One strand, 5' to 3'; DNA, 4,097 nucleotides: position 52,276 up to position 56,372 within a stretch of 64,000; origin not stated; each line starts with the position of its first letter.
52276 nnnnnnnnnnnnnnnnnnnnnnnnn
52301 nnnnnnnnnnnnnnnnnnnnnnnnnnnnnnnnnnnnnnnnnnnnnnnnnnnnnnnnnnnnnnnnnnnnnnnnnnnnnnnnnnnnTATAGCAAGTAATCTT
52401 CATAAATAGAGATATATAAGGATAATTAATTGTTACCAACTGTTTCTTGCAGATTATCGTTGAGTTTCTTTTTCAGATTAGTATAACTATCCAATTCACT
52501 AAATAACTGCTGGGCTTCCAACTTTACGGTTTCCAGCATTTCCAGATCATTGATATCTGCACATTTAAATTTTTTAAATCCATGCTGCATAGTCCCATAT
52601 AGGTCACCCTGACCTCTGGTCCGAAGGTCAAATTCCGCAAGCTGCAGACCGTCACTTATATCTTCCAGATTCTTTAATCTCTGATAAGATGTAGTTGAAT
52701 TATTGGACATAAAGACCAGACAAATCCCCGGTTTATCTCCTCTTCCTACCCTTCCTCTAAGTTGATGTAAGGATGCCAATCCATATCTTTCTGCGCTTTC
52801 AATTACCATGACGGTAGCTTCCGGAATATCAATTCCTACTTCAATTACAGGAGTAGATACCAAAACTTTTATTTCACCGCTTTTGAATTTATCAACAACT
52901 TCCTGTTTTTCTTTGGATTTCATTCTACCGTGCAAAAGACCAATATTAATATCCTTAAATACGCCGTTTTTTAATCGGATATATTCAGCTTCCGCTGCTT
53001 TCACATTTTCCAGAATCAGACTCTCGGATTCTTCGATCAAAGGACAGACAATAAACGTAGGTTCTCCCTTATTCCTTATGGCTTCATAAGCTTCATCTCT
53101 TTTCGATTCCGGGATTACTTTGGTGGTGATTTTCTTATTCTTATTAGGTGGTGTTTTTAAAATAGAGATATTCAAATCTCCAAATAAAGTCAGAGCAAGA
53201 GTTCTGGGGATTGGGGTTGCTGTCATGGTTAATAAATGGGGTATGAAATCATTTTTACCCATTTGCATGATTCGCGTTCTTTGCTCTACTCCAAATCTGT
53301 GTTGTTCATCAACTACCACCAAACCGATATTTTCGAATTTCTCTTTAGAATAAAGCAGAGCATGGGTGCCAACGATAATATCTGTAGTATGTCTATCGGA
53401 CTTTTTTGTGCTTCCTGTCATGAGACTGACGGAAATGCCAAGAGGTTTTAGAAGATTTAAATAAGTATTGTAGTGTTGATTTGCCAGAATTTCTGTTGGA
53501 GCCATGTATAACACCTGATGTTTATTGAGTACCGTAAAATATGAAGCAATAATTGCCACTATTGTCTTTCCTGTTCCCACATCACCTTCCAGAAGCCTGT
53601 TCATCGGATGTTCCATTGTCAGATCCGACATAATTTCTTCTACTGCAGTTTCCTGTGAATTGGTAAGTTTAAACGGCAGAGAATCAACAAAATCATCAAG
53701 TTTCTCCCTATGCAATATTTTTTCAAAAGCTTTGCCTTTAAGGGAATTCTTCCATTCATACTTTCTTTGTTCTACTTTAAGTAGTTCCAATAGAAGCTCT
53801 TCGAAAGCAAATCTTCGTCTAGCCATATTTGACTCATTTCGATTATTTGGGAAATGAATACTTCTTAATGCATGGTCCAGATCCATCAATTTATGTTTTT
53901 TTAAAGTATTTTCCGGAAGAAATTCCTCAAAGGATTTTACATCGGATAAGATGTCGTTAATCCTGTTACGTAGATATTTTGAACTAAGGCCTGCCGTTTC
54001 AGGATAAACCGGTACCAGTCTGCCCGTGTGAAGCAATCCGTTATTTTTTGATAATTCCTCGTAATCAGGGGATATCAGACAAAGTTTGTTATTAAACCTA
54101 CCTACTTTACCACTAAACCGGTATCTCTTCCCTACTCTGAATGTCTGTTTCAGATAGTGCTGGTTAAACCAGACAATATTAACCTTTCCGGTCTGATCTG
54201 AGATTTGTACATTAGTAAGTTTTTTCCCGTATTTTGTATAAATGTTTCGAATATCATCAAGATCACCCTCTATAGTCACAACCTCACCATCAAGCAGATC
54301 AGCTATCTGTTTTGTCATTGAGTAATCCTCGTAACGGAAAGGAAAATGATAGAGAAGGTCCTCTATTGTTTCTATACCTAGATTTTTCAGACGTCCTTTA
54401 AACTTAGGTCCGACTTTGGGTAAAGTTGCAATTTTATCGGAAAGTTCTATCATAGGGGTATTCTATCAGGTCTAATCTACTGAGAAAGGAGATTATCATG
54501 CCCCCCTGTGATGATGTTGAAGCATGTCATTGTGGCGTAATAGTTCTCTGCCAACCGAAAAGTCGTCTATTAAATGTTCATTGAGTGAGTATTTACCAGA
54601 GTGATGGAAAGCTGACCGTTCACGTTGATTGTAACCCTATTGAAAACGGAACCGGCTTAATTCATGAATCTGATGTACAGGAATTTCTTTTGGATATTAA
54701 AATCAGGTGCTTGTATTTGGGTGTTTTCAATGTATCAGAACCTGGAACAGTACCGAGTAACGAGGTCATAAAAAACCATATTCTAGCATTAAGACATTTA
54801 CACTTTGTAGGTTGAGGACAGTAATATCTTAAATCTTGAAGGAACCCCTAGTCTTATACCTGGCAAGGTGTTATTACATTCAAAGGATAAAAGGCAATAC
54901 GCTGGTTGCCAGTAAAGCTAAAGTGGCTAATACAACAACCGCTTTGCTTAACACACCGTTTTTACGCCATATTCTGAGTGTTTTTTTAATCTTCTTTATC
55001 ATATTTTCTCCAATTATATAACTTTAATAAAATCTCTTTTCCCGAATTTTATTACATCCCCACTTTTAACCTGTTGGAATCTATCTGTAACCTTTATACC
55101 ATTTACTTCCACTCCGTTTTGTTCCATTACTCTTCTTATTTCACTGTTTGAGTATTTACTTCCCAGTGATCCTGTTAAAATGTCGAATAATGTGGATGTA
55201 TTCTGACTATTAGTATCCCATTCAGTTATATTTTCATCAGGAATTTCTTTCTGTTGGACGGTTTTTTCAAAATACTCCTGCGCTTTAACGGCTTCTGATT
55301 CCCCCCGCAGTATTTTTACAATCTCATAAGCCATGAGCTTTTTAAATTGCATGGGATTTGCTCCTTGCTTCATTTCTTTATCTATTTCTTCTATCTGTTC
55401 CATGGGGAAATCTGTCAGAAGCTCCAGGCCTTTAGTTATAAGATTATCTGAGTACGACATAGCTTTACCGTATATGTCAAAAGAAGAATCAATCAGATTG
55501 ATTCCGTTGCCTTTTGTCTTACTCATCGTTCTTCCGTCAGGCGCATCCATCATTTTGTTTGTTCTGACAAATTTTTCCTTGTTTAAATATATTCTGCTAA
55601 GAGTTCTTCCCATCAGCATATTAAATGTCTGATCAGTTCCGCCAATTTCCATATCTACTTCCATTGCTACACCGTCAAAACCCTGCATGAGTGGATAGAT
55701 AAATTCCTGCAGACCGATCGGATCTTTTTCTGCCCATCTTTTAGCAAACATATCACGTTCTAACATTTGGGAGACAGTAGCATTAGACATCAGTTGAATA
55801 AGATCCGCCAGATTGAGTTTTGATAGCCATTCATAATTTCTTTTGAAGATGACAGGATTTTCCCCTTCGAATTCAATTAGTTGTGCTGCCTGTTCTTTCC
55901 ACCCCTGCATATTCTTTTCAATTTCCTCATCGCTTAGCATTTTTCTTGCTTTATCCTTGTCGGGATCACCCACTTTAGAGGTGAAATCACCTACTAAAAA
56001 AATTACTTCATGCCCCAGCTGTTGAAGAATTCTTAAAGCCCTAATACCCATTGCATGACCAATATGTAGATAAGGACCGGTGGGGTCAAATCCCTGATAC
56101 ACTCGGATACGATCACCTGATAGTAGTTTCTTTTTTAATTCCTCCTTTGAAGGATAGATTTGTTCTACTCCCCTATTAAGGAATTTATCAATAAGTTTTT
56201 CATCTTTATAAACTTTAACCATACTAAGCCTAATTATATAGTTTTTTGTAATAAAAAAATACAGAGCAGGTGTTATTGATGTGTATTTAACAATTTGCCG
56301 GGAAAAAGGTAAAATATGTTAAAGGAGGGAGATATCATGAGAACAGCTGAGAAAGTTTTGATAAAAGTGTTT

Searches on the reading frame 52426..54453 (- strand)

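Call 85: search_protein_families(library=pfam, proteins=[window:52426-54453:-], max_evalue=0.00001)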
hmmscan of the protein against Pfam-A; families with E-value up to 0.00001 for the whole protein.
window:52426-54453:- (675 aa): 7 families
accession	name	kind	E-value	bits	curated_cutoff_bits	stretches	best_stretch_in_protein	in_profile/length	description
PF00270.35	DEAD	-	1.3e-24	87.3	26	1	265-419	2-164/167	DEAD/DEAH box helicase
PF17191.10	RecG_wedge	-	6.5e-24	84.8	23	1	13-171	7-161/162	RecG wedge domain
PF00271.37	Helicase_C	-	1.5e-23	83.6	23.5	1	456-571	7-108/110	Helicase conserved C-terminal domain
PF04851.21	ResIII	-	3.4e-17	63.3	22.5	1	261-414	2-162/164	Type III restriction enzyme, res subunit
PF01336.31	tRNA_anti-codon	-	1.8e-10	41.1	27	1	59-133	1-74/75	OB-fold nucleic acid binding domain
PF22590.2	Cas3-like_C_2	-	4e-08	33.9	27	1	479-572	7-104/106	CRISPR-associated nuclease/helicase Cas3, C-terminal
PF19833.4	RecG_dom3_C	-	2.9e-06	27.7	26.8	1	600-655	2-59/87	ATP-dependent DNA helicase RecG, domain 3, C-terminal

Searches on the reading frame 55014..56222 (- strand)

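Call 85: search_protein_families(library=pfam, proteins=[window:55014-56222:-], max_evalue=0.00001)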
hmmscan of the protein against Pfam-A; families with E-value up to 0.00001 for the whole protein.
window:55014-56222:- (402 aa): 1 family
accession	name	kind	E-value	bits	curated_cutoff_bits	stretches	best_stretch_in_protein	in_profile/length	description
PF00579.31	tRNA-synt_1b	-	2.7e-67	227.6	21.1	1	37-322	4-291/292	tRNA synthetases class I (W and Y)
